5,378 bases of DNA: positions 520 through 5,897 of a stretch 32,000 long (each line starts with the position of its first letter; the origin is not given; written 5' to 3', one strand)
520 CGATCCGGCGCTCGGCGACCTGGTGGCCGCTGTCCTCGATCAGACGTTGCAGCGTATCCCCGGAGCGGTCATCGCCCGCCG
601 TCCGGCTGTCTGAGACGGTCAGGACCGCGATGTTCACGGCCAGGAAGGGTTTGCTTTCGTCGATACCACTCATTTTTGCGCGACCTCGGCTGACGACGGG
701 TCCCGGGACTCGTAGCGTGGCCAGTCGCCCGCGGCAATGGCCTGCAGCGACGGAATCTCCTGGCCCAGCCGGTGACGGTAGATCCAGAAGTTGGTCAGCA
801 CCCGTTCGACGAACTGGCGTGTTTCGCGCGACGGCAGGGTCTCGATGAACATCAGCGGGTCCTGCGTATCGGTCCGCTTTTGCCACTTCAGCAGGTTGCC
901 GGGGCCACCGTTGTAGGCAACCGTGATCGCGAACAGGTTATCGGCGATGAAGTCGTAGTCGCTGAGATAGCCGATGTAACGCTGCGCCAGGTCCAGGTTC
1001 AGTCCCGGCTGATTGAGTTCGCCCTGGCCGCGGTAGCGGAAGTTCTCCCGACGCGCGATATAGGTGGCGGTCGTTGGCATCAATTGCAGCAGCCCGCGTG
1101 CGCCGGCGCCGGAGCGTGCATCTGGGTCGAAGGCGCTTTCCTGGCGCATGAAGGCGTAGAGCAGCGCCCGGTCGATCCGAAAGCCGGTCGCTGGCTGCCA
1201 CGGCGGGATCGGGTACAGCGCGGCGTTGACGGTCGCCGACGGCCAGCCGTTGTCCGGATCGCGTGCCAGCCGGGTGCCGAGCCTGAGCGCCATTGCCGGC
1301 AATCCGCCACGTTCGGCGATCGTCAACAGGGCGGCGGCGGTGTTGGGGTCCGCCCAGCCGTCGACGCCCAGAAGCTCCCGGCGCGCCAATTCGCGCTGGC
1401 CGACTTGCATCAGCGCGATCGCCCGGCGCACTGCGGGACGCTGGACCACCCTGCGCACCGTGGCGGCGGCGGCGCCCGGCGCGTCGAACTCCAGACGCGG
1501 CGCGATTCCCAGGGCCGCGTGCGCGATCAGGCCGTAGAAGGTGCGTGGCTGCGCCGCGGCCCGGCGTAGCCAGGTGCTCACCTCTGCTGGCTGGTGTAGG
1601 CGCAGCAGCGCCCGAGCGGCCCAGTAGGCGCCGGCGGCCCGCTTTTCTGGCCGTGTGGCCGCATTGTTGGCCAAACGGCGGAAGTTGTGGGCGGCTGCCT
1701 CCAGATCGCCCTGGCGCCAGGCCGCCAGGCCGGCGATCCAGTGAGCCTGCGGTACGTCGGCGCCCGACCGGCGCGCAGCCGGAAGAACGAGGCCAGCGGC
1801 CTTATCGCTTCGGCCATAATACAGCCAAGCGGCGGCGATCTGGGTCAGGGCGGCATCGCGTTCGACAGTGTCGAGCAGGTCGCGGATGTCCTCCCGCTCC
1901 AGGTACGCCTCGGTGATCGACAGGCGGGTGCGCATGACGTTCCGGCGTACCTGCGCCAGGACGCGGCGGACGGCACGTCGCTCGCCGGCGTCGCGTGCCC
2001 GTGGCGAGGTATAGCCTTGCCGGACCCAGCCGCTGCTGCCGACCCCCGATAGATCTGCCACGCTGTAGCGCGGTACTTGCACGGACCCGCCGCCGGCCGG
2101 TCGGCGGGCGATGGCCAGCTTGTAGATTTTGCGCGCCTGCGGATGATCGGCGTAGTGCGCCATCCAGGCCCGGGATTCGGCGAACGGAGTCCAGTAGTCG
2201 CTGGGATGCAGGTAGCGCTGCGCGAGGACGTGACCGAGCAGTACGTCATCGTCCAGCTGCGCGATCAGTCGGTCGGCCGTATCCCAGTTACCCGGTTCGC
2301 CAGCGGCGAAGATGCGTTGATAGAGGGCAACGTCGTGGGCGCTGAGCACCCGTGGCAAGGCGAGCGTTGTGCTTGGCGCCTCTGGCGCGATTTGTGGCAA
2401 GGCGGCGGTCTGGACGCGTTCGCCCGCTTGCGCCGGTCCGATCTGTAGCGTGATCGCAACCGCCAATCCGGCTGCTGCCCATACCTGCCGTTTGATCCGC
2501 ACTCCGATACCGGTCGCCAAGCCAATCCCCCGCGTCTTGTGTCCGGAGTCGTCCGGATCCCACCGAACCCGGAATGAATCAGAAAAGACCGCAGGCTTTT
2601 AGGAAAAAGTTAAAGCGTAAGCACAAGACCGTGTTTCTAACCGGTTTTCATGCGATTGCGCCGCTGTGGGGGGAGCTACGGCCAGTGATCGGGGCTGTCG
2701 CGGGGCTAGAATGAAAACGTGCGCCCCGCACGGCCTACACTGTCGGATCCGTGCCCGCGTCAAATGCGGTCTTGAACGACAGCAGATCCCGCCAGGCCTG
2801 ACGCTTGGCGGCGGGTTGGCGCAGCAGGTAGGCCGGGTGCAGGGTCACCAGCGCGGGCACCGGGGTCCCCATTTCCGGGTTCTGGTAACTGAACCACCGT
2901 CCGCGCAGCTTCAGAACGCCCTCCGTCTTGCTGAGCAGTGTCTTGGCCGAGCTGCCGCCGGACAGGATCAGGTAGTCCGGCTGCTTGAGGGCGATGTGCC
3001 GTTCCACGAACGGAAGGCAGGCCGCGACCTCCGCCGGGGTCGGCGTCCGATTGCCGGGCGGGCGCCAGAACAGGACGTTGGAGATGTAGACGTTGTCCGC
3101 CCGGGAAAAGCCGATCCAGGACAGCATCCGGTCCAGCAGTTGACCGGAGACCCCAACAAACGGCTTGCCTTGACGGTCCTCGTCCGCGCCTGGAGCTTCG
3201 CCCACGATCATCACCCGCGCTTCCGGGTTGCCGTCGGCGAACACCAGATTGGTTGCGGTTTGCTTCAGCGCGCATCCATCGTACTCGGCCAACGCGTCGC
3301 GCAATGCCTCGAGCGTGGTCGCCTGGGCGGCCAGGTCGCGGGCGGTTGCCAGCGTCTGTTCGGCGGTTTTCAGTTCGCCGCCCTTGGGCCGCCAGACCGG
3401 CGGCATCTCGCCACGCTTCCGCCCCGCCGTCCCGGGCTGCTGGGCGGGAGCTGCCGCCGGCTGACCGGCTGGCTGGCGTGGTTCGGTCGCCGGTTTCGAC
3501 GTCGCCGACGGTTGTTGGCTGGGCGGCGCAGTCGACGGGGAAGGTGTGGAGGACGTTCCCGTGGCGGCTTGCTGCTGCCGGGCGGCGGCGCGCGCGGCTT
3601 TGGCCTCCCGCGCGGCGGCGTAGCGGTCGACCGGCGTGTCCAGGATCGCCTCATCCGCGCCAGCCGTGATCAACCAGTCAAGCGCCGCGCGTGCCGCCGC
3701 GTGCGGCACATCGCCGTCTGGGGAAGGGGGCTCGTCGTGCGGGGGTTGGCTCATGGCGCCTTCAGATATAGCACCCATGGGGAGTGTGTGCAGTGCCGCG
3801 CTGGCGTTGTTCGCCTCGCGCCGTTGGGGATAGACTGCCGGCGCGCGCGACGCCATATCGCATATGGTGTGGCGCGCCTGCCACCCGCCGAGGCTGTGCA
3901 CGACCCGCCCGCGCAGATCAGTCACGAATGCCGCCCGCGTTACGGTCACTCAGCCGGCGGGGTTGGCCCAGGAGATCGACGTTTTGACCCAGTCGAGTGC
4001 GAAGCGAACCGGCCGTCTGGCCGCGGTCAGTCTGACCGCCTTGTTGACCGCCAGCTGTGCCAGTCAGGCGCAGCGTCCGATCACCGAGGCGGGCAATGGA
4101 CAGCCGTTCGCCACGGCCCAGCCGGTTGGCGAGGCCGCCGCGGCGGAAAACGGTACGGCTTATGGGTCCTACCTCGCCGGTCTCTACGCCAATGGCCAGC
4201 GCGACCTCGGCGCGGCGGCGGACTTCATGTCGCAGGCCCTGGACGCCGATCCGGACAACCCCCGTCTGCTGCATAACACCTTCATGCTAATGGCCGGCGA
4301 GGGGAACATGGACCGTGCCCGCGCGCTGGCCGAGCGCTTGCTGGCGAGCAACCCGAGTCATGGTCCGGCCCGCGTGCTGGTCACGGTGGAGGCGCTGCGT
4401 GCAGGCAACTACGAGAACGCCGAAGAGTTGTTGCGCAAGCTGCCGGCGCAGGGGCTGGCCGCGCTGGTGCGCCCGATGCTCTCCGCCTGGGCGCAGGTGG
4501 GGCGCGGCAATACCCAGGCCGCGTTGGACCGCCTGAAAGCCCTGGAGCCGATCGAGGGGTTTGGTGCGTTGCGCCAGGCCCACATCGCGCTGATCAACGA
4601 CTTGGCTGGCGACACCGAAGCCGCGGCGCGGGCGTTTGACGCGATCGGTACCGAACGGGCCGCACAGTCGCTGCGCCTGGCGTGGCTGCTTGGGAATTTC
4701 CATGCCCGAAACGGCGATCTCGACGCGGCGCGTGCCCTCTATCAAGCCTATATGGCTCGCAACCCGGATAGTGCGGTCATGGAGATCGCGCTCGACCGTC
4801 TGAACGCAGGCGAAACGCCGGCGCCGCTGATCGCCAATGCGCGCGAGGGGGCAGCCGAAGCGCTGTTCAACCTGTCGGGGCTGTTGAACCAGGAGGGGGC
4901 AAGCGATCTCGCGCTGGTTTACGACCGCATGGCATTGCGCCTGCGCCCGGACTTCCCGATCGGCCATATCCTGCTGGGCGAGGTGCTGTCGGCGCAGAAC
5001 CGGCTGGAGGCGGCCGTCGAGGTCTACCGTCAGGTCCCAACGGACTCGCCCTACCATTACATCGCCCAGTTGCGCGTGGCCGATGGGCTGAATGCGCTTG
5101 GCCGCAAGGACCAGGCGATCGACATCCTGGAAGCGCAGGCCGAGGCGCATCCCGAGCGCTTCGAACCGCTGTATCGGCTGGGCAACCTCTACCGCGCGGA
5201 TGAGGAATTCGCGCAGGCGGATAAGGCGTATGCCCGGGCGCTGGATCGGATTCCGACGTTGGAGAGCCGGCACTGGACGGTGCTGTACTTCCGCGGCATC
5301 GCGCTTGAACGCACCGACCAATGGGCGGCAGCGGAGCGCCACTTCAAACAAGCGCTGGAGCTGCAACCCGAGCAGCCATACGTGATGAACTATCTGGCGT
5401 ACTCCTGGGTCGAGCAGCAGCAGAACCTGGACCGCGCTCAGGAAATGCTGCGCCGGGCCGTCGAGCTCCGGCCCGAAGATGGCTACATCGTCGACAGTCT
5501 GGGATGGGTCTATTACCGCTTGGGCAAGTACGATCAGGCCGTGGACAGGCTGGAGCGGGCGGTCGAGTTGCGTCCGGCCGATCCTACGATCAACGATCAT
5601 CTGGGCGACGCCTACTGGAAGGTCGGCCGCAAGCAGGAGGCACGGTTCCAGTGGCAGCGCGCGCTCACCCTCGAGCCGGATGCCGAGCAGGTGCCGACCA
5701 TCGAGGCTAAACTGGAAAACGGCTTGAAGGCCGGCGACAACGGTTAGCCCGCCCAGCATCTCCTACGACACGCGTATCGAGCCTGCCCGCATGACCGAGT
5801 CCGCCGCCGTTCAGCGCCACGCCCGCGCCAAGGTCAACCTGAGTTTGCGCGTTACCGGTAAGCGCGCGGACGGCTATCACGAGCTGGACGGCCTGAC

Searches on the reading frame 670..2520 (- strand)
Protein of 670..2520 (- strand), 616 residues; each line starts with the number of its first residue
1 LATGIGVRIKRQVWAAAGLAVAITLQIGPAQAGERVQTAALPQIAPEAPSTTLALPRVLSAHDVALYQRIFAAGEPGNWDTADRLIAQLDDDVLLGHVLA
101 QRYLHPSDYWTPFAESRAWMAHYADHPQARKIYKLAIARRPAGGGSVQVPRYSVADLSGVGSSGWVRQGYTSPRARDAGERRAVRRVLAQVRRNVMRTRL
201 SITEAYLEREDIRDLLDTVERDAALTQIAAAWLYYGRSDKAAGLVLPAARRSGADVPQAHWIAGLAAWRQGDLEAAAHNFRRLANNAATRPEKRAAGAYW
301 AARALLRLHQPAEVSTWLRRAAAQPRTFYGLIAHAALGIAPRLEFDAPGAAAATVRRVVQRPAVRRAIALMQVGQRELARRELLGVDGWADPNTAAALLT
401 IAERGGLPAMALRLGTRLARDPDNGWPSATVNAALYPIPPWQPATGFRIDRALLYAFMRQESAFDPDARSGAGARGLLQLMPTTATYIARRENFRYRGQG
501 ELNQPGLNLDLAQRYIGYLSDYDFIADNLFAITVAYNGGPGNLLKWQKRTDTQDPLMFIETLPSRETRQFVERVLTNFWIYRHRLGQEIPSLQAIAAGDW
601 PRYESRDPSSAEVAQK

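Call 28: search_protein_families(library=pfam, proteins=[window:670-2520:-])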
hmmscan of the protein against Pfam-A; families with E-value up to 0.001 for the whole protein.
window:670-2520:- (616 aa): 1 family
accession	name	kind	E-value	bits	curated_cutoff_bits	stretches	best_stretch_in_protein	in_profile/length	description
PF01464.25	SLT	-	1.3e-21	76.8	21.3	1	445-554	8-112/117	Transglycosylase SLT domain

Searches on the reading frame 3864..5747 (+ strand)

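Call 28: search_protein_families(library=pfam, proteins=[window:3864-5747:+])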
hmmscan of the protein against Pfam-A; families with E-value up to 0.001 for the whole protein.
window:3864-5747:+ (627 aa): 23 families
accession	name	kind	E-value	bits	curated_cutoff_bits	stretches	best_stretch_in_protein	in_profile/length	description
PF07719.23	TPR_2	-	3.2e-36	120.9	27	3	546-572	7-33/34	Tetratricopeptide repeat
PF13428.12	TPR_14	-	3e-29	98.9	23.5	1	271-306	2-37/44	Tetratricopeptide repeat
PF14559.12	TPR_19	-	6.8e-29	100.4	25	5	112-166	4-58/68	Tetratricopeptide repeat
PF13432.12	TPR_16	-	3.8e-28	98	32.7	4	546-601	3-57/65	Tetratricopeptide repeat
PF13181.12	TPR_8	-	6.7e-28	94.9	25.7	0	546-572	7-33/34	Tetratricopeptide repeat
PF00515.34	TPR_1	-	1.4e-27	94.8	27.8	1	546-571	7-32/34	Tetratricopeptide repeat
PF13424.12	TPR_12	-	3.7e-20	72.3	30.1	3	436-502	6-76/77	Tetratricopeptide repeat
PF13174.12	TPR_6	-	4.2e-20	71.4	26.3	0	546-571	6-31/33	Tetratricopeptide repeat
PF13414.12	TPR_11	-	1.8e-19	69.6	26.8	1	549-588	3-42/42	TPR repeat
PF13176.12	TPR_7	-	2e-18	65.3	27.9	1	545-573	4-34/36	Tetratricopeptide repeat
PF13431.12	TPR_17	-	5.7e-16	57.8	24.4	0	529-560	2-33/34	Tetratricopeptide repeat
PF09976.15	TPR_21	-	7.5e-15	55.6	25.5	2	378-467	89-180/193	Tetratricopeptide repeat-like domain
PF23914.1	TPR_CcmH_CycH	-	2.1e-14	54.1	42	1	486-573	65-154/158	Cytochrome c-type biogenesis protein H TPR domain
PF13371.12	TPR_9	-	4.8e-10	39.8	35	1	515-576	4-65/73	Tetratricopeptide repeat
PF12895.13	ANAPC3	-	5.5e-09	36.6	27.2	0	519-594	2-76/82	Anaphase-promoting complex, cyclosome, subunit 3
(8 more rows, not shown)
